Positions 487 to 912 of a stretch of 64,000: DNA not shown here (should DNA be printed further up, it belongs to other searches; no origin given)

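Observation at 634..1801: Unannotated 42-aa ORF with a PqqA-like E-x3-Y core and two acidic YAP motifs, packed between a sulfotransferase and a DUF502 gene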

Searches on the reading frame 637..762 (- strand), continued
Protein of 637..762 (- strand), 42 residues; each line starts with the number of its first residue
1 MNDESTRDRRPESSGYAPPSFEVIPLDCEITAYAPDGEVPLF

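Call 45: search_protein_families(library=ncbifam, proteins=[L022:443-2488:+, L105:2506-3462:-, L009:8719-9414:+, P0119, P0091, P0005, P0012, P0228, P0215, P0152], max_evalue=1)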
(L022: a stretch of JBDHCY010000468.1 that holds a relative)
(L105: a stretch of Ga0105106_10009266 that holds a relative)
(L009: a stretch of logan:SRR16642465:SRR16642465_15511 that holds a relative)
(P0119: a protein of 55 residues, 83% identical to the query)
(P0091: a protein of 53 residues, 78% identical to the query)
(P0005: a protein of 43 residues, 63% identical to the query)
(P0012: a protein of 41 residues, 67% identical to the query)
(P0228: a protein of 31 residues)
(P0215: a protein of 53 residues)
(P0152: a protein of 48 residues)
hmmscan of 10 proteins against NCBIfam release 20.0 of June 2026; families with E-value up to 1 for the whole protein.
L022:443-2488:+ (682 aa): 8 families
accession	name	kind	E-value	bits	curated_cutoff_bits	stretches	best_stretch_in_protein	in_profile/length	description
TIGR03075.1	PQQ_enz_alc_DH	subfamily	1.1e-19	70.5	480.05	3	34-121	20-95/530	PQQ-dependent dehydrogenase, methanol/ethanol family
NF008351.0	PRK11138.1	equivalog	1.3e-16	60.1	423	2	85-121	246-282/394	outer membrane protein assembly factor BamB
TIGR03074.1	PQQ_membr_DH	subfamily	2.3e-16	58.8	832.65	2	33-121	155-239/783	membrane-bound PQQ-dependent dehydrogenase, glucose/quinate/shikimate family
TIGR04528.1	acido_non_PQQ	subfamily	6e-16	58.3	650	2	34-120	5-82/493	acido-empty-quinoprotein group A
TIGR03300.1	assembly_YfgL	equivalog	7e-15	54.6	285.2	2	85-121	231-267/377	outer membrane protein assembly factor BamB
NF041516.1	PA2928_fam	subfamily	5.4e-05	22.7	70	0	107-123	71-87/376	PA2928 family protein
NF053615.1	SerThrKinAfsKStmc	equivalog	0.071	11.7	1300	1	29-120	606-689/809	protein serine/threonine kinase AfsK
TIGR00782.1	ccoP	equivalog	0.14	11.4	179.95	1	631-669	105-144/285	cytochrome-c oxidase, cbb3-type subunit III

L105:2506-3462:- (318 aa): 57 families (the best 25 are shown)
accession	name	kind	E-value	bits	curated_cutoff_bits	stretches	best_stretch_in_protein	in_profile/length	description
NF049973.1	radical_Rv1681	equivalog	5.1e-28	98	380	1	38-190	73-218/326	Rv1681 family radical SAM protein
TIGR04167.1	rSAM_SeCys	equivalog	8.9e-15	54.7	300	1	35-185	6-150/303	arsenosugar biosynthesis radical SAM (seleno)protein ArsS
NF045574.1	sacti_mat_StsB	exception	3e-13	49.5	625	1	27-184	86-234/466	StsB family radical SAM/SPASM domain sactipeptide maturase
TIGR04055.1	rSAM_NirJ2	equivalog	5.6e-10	39.3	500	1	42-187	5-142/326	putative heme d1 biosynthesis radical SAM protein NirJ2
TIGR04053.2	TIGR04053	equivalog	1.3e-09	37.8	395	1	43-188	14-155/366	TIGR04053 family radical SAM/SPASM domain-containing protein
TIGR03962.1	mycofact_rSAM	equivalog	2.3e-09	36.9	265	1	45-186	20-153/339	mycofactocin radical SAM maturase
NF050035.1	rSAM_WgK_link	exception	5.5e-09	35.5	650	1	45-181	17-146/367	radical SAM/SPASM peptide maturase WgkB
TIGR04082.1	rSAM_for_selen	equivalog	9.2e-09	34.6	350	1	44-126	206-286/516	thio(seleno)oxazole modification radical SAM maturase SbtM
TIGR04303.1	GeoRSP_rSAM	equivalog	9.3e-09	35.3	400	1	45-187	13-145/325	GeoRSP system radical SAM/SPASM protein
NF033640.1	N_Twi_rSAM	subfamily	2.3e-08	33.5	170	1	32-181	106-268/398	twitch domain-containing radical SAM protein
NF038332.1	rSAM_rare_HxsC4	exception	2.8e-08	33.3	500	1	38-180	15-152/335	radical SAM protein HxsC4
NF038283.1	viperin_w_prok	equivalog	4.4e-08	32.6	180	1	46-125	11-94/281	viperin family antiviral radical SAM protein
TIGR04251.1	SCM_rSAM_ScmF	equivalog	7.4e-08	32.1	400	1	36-185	3-148/353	SynChlorMet cassette radical SAM/SPASM protein ScmF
TIGR04545.1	rSAM_ahbD_hemeb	equivalog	1.9e-07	30.8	500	1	45-187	8-143/339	heme b synthase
NF012164.0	AlbA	equivalog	2.1e-07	29.7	850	1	45-192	121-261/442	subtilosin maturase AlbA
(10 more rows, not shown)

L009:8719-9414:+ (231 aa): 0 families

P0119 (55 aa): 1 family
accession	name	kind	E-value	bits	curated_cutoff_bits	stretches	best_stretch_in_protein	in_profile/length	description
TIGR02107.1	PQQ_syn_pqqA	equivalog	0.00051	19.9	20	1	29-49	1-21/21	pyrroloquinoline quinone precursor peptide PqqA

P0091 (53 aa): 1 family
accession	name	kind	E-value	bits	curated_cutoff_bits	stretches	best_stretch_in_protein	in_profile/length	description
TIGR02107.1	PQQ_syn_pqqA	equivalog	0.059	13.3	20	1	27-47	1-21/21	pyrroloquinoline quinone precursor peptide PqqA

P0005 (43 aa): 1 family
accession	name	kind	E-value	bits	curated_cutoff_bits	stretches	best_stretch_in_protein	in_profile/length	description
TIGR02107.1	PQQ_syn_pqqA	equivalog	0.047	13.6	20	1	17-36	1-20/21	pyrroloquinoline quinone precursor peptide PqqA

P0012 (41 aa): 1 family
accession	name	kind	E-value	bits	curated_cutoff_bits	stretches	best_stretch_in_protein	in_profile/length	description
TIGR02107.1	PQQ_syn_pqqA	equivalog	0.049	13.6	20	1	15-34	1-20/21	pyrroloquinoline quinone precursor peptide PqqA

P0228 (31 aa): 1 family
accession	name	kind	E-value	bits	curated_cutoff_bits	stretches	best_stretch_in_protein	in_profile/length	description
TIGR02107.1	PQQ_syn_pqqA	equivalog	2.3e-06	27.4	20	1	2-22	1-21/21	pyrroloquinoline quinone precursor peptide PqqA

P0215 (53 aa): 1 family
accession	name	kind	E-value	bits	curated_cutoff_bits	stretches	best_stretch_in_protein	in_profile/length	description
TIGR02107.1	PQQ_syn_pqqA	equivalog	0.094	12.7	20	1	25-45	1-21/21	pyrroloquinoline quinone precursor peptide PqqA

P0152 (48 aa): 0 families

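Call 48: list_cluster_members(proteins=[P0001, P0004, P0009, P0014, P0032, P0035, P0046, P0060, P0073, P0082])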
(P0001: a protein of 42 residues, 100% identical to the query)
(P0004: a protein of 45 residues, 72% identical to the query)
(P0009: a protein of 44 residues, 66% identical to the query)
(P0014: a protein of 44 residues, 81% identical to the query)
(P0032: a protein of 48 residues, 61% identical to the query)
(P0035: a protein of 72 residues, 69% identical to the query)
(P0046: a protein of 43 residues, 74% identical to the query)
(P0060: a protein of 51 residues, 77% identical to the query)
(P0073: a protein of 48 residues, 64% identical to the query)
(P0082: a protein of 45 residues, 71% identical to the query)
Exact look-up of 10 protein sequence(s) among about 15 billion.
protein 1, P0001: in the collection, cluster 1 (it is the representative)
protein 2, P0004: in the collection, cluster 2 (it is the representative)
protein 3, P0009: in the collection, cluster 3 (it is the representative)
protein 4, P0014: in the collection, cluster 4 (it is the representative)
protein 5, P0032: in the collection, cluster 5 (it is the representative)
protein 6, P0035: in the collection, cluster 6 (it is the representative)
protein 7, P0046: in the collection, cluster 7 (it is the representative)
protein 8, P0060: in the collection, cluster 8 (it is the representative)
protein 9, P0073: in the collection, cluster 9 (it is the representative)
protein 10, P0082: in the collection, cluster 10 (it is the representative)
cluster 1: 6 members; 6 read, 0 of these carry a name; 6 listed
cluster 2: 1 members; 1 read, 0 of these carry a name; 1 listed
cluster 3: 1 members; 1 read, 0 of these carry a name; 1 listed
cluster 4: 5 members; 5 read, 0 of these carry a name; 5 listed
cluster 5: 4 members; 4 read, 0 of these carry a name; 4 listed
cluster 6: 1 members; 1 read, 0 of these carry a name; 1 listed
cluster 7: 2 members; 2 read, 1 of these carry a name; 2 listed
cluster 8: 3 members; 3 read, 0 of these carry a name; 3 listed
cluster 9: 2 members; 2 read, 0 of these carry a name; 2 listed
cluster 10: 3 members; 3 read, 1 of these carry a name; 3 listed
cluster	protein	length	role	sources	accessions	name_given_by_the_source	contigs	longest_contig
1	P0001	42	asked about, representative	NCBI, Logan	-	-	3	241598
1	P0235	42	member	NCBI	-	-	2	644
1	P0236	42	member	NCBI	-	-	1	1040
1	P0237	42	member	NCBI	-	-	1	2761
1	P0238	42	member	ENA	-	-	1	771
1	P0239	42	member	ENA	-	-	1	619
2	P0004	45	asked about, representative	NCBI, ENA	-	-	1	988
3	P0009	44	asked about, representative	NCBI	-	-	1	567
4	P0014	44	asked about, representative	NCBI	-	-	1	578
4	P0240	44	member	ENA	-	-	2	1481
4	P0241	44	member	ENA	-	-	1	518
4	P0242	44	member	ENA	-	-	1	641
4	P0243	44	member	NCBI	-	-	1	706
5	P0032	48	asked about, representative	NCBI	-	-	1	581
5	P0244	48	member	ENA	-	-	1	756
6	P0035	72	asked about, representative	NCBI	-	-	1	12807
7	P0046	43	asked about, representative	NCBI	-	-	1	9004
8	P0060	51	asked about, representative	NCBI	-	-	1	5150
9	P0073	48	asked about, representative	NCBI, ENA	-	-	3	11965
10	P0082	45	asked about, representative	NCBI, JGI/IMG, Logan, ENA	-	hypothetical protein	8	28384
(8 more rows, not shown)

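Call 52: find_homologous_proteins(query=P0215, max_evalue=1)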
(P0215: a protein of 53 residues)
Query P0215 (53 aa): 3 proteins with E <= 1 among 3 candidates.
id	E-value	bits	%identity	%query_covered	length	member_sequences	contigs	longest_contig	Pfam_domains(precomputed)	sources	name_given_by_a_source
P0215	7.3e-27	108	100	100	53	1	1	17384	-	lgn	-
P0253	4.1e-19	84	81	100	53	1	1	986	-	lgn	-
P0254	4.2e-17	78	77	100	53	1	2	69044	-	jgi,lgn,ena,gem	-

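Call 63: find_encoding_contigs(protein=P0226, flank=8000, max_places=1)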
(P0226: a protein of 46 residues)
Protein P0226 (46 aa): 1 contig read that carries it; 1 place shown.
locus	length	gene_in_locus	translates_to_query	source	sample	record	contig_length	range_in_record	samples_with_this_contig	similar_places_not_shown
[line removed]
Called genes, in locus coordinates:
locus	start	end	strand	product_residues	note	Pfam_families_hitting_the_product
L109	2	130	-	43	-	?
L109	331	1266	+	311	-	PF12706:Lactamase_B_2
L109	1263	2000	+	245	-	PF03070:TENA_THI-4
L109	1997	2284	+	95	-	PF05402:PqqD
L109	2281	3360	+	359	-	PF04055:Radical_SAM, PF13186:SPASM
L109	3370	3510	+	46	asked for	-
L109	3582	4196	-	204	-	PF18899:DUF5655, PF08818:DUF1801, PF13376:OmdA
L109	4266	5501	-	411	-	PF13365:Trypsin_2 (weak)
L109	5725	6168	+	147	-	PF00075:RNase_H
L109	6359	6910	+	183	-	-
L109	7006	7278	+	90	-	-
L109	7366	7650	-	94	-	-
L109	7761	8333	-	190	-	-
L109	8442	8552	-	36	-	?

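Call 64: predict_structure(alignment_id=A1)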
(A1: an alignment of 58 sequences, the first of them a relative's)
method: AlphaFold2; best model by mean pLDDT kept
length: 42 residues; sequences in the alignment: 58
mean_pLDDT: 70.3   pTM: 0.20
mean pLDDT of the five models: 70.3, 69.7, 69.0, 64.1, 63.9
residues with pLDDT >= 90: 0; 70-90: 20; 50-70: 21; < 50: 1
segments of 3 or more residues with pLDDT < 50: none
pLDDT, mean of each block of 10 residues (from residue 1): 58 77 78 69 67
secondary structure: DSSP gave nothing for this model
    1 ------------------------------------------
elements in order:

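Call 70: search_dna_similar(query=L108:3404-4141:+, collection=plasmids, mode=protein, max_rows=40, rows=spread)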
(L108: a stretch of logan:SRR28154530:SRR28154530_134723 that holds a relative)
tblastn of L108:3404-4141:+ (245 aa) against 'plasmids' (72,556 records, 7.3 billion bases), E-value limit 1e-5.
Records with a match: 216; places in all: 222; records where one place covers at least 80% of the query: 216.
Best place of each record, by identity: <60% 216.
By first word of the organism name: Sinorhizobium 78; Pseudosulfitobacter 40; Rhizobium 11; Rahnella 11; Paraburkholderia 9; Phaeobacter 7; Acinetobacter 7; Azospirillum 5; Sulfitobacter 5; Phyllobacterium 4; and 22 more.
By predicted mobility (MOB-suite, as given by PLSDB): non-mobilizable 130; mobilizable 67; conjugative 19.
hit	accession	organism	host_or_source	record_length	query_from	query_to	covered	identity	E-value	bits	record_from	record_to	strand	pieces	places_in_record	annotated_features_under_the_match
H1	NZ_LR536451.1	Methylocella tundrae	-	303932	6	243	97%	49.0%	7e-65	224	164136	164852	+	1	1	pqqC: pyrroloquinoline-quinone synthase PqqC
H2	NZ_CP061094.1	Roseomonas marmotae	Marmota himalayana,pure culture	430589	6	224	89%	51.6%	9e-67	230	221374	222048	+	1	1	pqqC: pyrroloquinoline-quinone synthase PqqC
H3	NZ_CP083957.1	Mesorhizobium sp. B1-1-8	cell culture,soil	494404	6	224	89%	51.4%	5e-63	219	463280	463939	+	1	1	pqqC: pyrroloquinoline-quinone synthase PqqC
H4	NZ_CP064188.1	Rhizobium sp. 007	Onobrychis viciifolia,cell culture,root ...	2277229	6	224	89%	50.9%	6e-63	219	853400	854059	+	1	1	none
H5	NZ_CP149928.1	Thioclava sp. GXIMD4216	pure culture,mangrove soil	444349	7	224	89%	49.3%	1e-65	227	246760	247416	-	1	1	pqqC: pyrroloquinoline-quinone synthase PqqC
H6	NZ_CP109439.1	Streptomyces sp. NBC_01483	-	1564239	8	224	89%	49.1%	1e-62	218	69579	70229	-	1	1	none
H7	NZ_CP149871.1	Sinorhizobium medicae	Melilotus albus,Cell Culture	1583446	14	224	86%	50.5%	3e-62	217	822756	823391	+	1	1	none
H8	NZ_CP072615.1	Sulfitobacter sp. CB2047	-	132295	7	224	89%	48.4%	9e-61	213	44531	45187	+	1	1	pqqC: pyrroloquinoline-quinone synthase PqqC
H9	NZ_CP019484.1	Sinorhizobium meliloti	alfalfa,whole organism,alfalfa nodule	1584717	14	224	86%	50.0%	4e-63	219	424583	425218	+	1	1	none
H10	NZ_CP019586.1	Sinorhizobium meliloti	Medicago arborea,tissue sample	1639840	14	224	86%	50.0%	4e-63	219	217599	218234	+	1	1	none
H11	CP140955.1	Sinorhizobium meliloti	Medicago lupulina,whole organism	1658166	14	224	86%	50.0%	4e-63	219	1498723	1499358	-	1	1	pqqC: pyrroloquinoline-quinone synthase PqqC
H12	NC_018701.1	Sinorhizobium meliloti Rm41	-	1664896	14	224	86%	50.0%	4e-63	219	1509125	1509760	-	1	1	none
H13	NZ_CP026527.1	Sinorhizobium meliloti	Medicago sativa L. subsp. ambigua,Cell ...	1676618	14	224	86%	50.0%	4e-63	219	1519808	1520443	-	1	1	none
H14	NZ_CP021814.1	Sinorhizobium meliloti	Medicago truncatula,Single Cell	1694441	14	224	86%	50.0%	4e-63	219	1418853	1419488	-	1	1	none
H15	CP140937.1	Sinorhizobium meliloti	Medicago lupulina,whole organism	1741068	14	224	86%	50.0%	4e-63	219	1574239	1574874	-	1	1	pqqC: pyrroloquinoline-quinone synthase PqqC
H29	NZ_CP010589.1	Phaeobacter gallaeciensis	cell culture,clam larvae aquaculture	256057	7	224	89%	47.0%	1e-60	213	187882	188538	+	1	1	pqqC: pyrroloquinoline-quinone synthase PqqC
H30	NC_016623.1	Azospirillum lipoferum 4B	-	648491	6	224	89%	46.7%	3e-60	211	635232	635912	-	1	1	pqqC: pyrroloquinoline-quinone synthase PqqC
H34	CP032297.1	Rahnella aquatilis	Sakura tree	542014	6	224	89%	44.1%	4e-54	194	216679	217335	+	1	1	pqqC: pyrroloquinoline quinone biosynthesis protein PqqC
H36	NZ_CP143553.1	Burkholderia multivorans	Homo sapiens,bronchoalveolar lavage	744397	7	224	89%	43.4%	3e-50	182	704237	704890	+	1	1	pqqC: pyrroloquinoline-quinone synthase PqqC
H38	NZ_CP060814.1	Acinetobacter variabilis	a feces sample of chicken origin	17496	23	224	82%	46.3%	3e-52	188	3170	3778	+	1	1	pqqC: pyrroloquinoline-quinone synthase PqqC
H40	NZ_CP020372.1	Candidatus Thiodictyon syntrophicum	meromictic lake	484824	7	224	89%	40.2%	8e-47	172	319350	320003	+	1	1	pqqC: pyrroloquinoline-quinone synthase PqqC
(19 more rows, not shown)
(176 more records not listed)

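Call 71: get_annotated_region(hit=H1, flank=2500)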
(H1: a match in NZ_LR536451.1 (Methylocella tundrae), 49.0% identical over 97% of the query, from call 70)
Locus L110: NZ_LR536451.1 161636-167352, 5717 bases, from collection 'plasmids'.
description: Methylocella tundrae isolate MTUNDRAET4 annotated genome plasmid 2
organism: Methylocella tundrae (NCBI taxid 227605)
taxonomy: Bacteria; Pseudomonadota; Alphaproteobacteria; Hyphomicrobiales; Beijerinckiaceae; Methylocella; Methylocella tundrae
host: -; source: -; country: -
typing (MOB-suite, as given by PLSDB): non-mobilizable
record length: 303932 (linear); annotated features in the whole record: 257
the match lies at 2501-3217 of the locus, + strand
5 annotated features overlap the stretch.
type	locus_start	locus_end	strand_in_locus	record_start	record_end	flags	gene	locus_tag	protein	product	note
CDS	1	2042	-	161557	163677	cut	-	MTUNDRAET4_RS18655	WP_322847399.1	alkaline phosphatase family protein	-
CDS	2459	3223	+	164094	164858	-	pqqC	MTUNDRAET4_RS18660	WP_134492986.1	pyrroloquinoline-quinone synthase PqqC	GO:0018189 - pyrroloquinoline quinone biosynthetic process [Evidence IEA]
CDS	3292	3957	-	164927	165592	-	-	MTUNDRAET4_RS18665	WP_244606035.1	alpha/beta hydrolase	-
CDS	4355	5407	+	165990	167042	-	-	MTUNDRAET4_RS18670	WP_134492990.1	hypothetical protein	-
CDS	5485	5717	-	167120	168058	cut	prs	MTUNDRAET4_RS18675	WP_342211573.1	ribose-phosphate diphosphokinase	GO:0009152 - purine ribonucleotide biosynthetic process [Evidence IEA]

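Call 72: get_annotated_region(hit=H6, flank=2500)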
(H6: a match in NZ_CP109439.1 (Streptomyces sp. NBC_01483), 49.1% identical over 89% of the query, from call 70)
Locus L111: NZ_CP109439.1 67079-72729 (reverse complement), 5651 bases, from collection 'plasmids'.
description: Streptomyces sp. NBC_01483 plasmid unnamed1, complete sequence
organism: Streptomyces sp. NBC_01483 (NCBI taxid 2903883)
taxonomy: Bacteria; Actinomycetota; Actinomycetes; Kitasatosporales; Streptomycetaceae; Streptomyces; Streptomyces sp. NBC 01483
host: -; source: -; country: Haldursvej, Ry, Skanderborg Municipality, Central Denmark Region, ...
typing (MOB-suite, as given by PLSDB): mobilizable; replicon rep_cluster_1910; relaxase MOBP,MOBP,MOBP,MOBP,MOBP
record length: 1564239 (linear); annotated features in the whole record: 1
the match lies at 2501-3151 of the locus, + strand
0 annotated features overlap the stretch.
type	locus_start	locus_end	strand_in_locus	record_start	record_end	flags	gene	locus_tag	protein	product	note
